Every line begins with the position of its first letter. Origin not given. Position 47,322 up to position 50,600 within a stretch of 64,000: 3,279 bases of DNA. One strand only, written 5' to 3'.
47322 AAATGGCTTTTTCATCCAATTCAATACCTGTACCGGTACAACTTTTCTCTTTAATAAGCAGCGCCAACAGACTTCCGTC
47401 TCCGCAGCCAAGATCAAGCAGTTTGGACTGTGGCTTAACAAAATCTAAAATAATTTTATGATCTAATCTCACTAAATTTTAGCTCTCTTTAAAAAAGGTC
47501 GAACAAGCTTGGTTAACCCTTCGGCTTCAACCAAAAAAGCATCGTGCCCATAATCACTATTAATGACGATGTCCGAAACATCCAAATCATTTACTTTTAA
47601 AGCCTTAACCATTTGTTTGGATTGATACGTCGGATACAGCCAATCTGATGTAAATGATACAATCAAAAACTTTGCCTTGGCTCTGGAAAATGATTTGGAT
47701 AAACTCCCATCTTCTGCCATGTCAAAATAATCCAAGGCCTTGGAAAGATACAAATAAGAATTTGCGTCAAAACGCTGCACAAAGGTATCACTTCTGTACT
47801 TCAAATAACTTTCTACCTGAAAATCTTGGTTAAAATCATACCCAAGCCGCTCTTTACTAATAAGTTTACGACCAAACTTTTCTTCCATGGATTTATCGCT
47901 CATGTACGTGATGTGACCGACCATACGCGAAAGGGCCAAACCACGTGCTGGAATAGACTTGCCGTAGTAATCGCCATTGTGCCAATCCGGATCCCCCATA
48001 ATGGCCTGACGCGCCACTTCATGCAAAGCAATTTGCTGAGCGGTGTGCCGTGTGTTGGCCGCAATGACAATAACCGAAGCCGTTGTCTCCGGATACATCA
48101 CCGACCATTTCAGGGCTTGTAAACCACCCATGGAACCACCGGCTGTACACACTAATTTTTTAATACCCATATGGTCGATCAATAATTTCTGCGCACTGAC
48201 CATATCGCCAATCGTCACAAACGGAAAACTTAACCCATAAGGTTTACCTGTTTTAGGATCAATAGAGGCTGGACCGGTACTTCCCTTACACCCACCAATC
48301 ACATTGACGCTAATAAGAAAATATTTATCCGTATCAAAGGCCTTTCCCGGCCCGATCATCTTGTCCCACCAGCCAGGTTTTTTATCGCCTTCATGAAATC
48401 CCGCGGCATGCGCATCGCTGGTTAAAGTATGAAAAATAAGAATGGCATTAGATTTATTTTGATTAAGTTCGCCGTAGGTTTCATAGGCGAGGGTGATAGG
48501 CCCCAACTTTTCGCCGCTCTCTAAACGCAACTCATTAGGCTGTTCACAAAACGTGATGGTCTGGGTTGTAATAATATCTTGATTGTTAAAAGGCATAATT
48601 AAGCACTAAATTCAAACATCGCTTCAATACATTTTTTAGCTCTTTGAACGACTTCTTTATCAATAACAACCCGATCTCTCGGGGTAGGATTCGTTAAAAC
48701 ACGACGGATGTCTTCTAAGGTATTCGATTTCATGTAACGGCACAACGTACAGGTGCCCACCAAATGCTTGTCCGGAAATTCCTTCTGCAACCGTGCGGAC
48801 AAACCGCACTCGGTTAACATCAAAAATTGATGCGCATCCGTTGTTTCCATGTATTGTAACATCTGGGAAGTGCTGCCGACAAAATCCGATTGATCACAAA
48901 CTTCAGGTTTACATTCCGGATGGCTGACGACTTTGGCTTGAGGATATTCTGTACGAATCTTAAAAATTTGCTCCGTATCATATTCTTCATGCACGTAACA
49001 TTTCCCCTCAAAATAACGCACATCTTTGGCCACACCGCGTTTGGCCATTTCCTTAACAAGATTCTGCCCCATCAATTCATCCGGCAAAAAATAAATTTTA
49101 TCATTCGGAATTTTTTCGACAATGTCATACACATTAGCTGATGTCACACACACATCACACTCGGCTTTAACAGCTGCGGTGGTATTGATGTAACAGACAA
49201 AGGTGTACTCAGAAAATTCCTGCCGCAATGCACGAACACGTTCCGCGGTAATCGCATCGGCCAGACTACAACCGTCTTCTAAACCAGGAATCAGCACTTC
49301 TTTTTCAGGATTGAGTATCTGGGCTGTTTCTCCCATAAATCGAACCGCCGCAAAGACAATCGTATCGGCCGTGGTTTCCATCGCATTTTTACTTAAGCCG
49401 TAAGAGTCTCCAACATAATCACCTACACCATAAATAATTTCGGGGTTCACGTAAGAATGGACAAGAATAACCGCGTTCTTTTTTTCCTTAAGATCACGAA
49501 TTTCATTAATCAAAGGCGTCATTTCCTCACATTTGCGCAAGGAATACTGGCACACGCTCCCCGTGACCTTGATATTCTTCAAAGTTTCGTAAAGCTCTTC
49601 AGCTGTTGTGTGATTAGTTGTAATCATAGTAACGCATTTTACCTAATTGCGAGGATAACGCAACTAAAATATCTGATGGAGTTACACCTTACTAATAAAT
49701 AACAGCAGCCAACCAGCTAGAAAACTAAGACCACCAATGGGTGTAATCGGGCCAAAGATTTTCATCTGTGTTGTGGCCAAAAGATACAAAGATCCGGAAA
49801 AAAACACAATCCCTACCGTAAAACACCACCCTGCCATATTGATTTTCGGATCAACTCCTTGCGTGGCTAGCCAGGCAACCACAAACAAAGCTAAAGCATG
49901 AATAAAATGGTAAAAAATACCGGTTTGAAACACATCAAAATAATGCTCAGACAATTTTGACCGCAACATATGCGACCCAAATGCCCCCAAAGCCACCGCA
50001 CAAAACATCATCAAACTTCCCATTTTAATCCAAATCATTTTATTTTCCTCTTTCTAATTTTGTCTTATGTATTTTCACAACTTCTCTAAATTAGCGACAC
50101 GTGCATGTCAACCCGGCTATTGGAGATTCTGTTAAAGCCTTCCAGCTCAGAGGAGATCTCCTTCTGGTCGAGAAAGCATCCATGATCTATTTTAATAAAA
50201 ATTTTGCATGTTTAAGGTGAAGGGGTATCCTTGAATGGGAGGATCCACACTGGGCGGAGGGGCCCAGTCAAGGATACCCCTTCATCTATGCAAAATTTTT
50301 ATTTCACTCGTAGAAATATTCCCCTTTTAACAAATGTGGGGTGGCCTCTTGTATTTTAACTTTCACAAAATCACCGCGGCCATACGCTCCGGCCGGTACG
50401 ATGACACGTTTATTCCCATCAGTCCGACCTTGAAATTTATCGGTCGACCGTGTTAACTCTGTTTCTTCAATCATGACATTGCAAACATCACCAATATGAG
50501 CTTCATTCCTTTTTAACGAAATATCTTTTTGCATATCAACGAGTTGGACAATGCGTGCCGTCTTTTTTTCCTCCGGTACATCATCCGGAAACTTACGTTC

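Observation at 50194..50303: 110-bp GC-rich nested palindromic element between miaB and the DUF423 gene: candidate structured ncRNA or REP-like element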

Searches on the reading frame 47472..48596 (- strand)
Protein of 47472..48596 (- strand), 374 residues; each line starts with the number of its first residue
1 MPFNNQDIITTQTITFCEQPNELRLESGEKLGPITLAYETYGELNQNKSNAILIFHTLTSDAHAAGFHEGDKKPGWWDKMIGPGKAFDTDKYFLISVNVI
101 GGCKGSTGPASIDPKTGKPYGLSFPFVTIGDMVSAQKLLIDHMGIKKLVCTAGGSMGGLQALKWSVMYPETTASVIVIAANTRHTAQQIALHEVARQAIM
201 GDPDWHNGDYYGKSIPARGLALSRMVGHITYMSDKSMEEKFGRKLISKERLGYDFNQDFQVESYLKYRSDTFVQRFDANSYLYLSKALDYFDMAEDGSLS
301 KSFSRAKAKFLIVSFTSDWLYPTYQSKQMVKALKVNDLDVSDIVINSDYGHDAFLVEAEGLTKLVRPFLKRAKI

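Call 11: search_protein_families(library=pfam, proteins=[window:47472-48596:-])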
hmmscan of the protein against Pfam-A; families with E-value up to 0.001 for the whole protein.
window:47472-48596:- (374 aa): 2 families
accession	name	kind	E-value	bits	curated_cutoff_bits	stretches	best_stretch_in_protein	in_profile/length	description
PF00561.26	Abhydrolase_1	-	4.3e-17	63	25.8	1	51-357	2-244/245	alpha/beta hydrolase fold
PF12146.15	Hydrolase_4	-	0.00061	19.6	27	0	149-187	78-116/239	Serine aminopeptidase, S33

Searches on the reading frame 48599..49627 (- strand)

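Call 11: search_protein_families(library=pfam, proteins=[window:48599-49627:-])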
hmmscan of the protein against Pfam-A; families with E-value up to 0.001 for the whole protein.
window:48599-49627:- (342 aa): 1 family
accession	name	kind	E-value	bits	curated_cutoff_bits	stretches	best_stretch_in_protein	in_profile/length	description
PF02445.21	NadA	-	1.5e-103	346.4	27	1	42-339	2-295/295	Quinolinate synthetase A protein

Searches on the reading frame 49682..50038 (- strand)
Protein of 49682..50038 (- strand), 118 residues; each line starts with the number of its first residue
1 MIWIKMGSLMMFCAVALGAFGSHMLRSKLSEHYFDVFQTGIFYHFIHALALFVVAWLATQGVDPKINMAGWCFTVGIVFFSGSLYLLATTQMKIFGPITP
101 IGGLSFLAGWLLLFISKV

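Call 11: search_protein_families(library=pfam, proteins=[window:49682-50038:-])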
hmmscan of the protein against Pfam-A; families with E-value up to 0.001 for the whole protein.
window:49682-50038:- (118 aa): 1 family
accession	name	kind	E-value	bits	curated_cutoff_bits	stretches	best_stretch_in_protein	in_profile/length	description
PF04241.20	DUF423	-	3e-30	104.7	25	1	17-103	1-86/86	Protein of unknown function (DUF423)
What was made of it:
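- Checked: The flanking genes are MiaB (50304-51635, minus) and DUF423 (49682-50038, minus) by Pfam (call 11).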

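Call 23: find_encoding_contigs(protein=window:49682-50038:-, flank=10000, max_places=10)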
Protein window:49682-50038:- (118 aa): 1 contig read that carries it; 1 place shown.
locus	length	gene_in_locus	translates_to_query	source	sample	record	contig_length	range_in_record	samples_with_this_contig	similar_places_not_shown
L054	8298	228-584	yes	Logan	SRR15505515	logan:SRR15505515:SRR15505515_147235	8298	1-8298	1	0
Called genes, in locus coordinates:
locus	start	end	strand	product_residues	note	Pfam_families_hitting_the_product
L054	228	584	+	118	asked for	PF04241:DUF423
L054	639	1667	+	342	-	PF02445:NadA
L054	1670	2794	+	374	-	PF00561:Abhydrolase_1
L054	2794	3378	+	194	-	PF07021:MetW, PF13489:Methyltransf_23, PF13847:Methyltransf_31, PF08241:Methyltransf_11, PF08242:Methyltransf_12 (weak), PF13649:Methyltransf_25 (weak)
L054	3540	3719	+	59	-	PF01361:Tautomerase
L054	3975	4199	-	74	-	PF09360:zf-CDGSH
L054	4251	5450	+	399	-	PF01266:DAO, PF03435:Sacchrp_dh_NADP (weak)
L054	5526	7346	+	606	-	PF03460:NIR_SIR_ferr, PF01077:NIR_SIR, PF03460:NIR_SIR_ferr (weak)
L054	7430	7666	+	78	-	PF04014:MazE_antitoxin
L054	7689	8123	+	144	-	PF13470:PIN_3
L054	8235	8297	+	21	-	?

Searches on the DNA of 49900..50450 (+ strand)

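Call 5: search_rna_families(source=window, start=49900, end=50450, threshold=evalue, max_evalue=10, show_alignments=3)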
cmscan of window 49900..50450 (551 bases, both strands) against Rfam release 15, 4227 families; matches with E-value up to 10: 7.
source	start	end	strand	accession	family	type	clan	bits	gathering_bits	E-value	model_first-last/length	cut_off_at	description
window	50193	50304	+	RF04173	MIR847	Gene; miRNA;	-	38.2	184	1.4e-06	1-164/164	no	MIR847 microRNA precursor family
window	50211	50290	+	RF03577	mir-9193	Gene; miRNA;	-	20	55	0.62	1-74/74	no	mir-9193 microRNA precursor family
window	50215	50287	-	RF03981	mir-8799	Gene; miRNA;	CL00146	19.6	46.2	2.2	1-90/90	no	mir-8799 microRNA precursor family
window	50220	50282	-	RF04251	MIR5070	Gene; miRNA;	CL00139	18.7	100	0.86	1-116/116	no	MIR5070 microRNA precursor family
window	50390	50446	+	RF00581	SNORD12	Gene; snRNA; snoRNA; CD-box;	CL00044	16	43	3.1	1-90/90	no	Small nucleolar SNORD12/SNORD106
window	50218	50325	+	RF00600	SNORA79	Gene; snRNA; snoRNA; HACA-box;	-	16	55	5.2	1-143/143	no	Small nucleolar RNA SNORA79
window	50202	50298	+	RF00760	mir-342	Gene; miRNA;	-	14.2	60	3.7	1-99/99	no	mir-342 microRNA precursor family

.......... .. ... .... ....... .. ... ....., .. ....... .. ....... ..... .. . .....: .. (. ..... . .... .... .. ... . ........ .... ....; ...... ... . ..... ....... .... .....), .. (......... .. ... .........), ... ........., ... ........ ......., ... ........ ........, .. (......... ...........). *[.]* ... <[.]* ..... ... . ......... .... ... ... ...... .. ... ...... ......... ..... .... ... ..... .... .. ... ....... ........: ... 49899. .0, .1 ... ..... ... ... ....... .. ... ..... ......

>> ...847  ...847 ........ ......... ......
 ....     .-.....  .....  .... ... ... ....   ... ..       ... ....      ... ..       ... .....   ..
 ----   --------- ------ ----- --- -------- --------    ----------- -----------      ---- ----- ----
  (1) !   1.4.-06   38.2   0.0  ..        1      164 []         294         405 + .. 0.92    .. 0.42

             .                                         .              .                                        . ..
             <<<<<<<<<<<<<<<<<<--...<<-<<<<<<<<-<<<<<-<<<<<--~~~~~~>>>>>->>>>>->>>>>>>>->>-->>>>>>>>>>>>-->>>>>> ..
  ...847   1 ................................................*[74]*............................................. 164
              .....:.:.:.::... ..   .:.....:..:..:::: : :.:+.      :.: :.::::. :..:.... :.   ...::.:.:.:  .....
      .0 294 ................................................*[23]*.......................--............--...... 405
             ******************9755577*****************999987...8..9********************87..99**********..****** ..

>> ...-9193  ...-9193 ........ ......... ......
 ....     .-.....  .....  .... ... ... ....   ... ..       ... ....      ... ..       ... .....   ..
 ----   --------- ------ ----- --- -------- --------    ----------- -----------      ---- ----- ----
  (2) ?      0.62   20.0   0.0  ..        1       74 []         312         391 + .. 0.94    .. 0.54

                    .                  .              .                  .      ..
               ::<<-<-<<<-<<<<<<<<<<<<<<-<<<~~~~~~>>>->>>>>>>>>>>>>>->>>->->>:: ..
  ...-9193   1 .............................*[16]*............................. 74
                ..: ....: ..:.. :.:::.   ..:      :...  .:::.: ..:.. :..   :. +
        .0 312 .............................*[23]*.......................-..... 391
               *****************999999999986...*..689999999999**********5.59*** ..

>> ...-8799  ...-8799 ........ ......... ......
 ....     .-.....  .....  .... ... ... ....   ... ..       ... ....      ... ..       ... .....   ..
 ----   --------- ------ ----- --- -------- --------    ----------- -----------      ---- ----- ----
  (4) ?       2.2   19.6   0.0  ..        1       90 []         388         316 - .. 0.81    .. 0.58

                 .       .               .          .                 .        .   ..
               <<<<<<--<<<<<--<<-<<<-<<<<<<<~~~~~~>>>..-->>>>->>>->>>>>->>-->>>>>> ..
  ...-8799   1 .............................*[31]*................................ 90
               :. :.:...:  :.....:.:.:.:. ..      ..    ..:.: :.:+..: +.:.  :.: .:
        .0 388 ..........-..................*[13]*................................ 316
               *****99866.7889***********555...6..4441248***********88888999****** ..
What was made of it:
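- On Any Rfam RNA family (including NAD+ riboswitch nadA motif and 6S RNA): The best sub-threshold hit is MIR847, 38 bits against a threshold of 184 (call 5).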

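Call 31: search_dna_similar(query=window:50185-50312:+, collection=plasmids, mode=distant, max_evalue=1, max_rows=10)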
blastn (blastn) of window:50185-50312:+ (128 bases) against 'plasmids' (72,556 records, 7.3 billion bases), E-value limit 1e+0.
Records with a match: 1; places in all: 1; records where one place covers at least 80% of the query: 0.
Best place of each record, by identity: 90-95% 1.
By first word of the organism name: Nostoc 1.
By predicted mobility (MOB-suite, as given by PLSDB): non-mobilizable 1.
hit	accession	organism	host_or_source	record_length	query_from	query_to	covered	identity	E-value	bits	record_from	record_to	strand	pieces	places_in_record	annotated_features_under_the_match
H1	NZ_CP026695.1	Nostoc sp. 'Lobaria pulmonaria (5183) cyanobiont'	Lobaria pulmonaria thallus,lichen ...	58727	96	124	23%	93.1%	3e-2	45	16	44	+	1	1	thermonuclease family protein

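Call 32: search_dna_similar(query=window:50185-50312:+, collection=phages, mode=distant, max_evalue=1, max_rows=10)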
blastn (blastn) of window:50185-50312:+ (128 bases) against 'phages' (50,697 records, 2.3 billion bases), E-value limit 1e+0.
No match.
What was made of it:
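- Nothing beyond a 29-nt chance-level match in plasmids, and no match in phages (calls 31, 32).
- Tried and rejected: Sensitive blastn against plasmids and phages gave one chance 29-nt hit and nothing, respectively (calls 31, 32).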
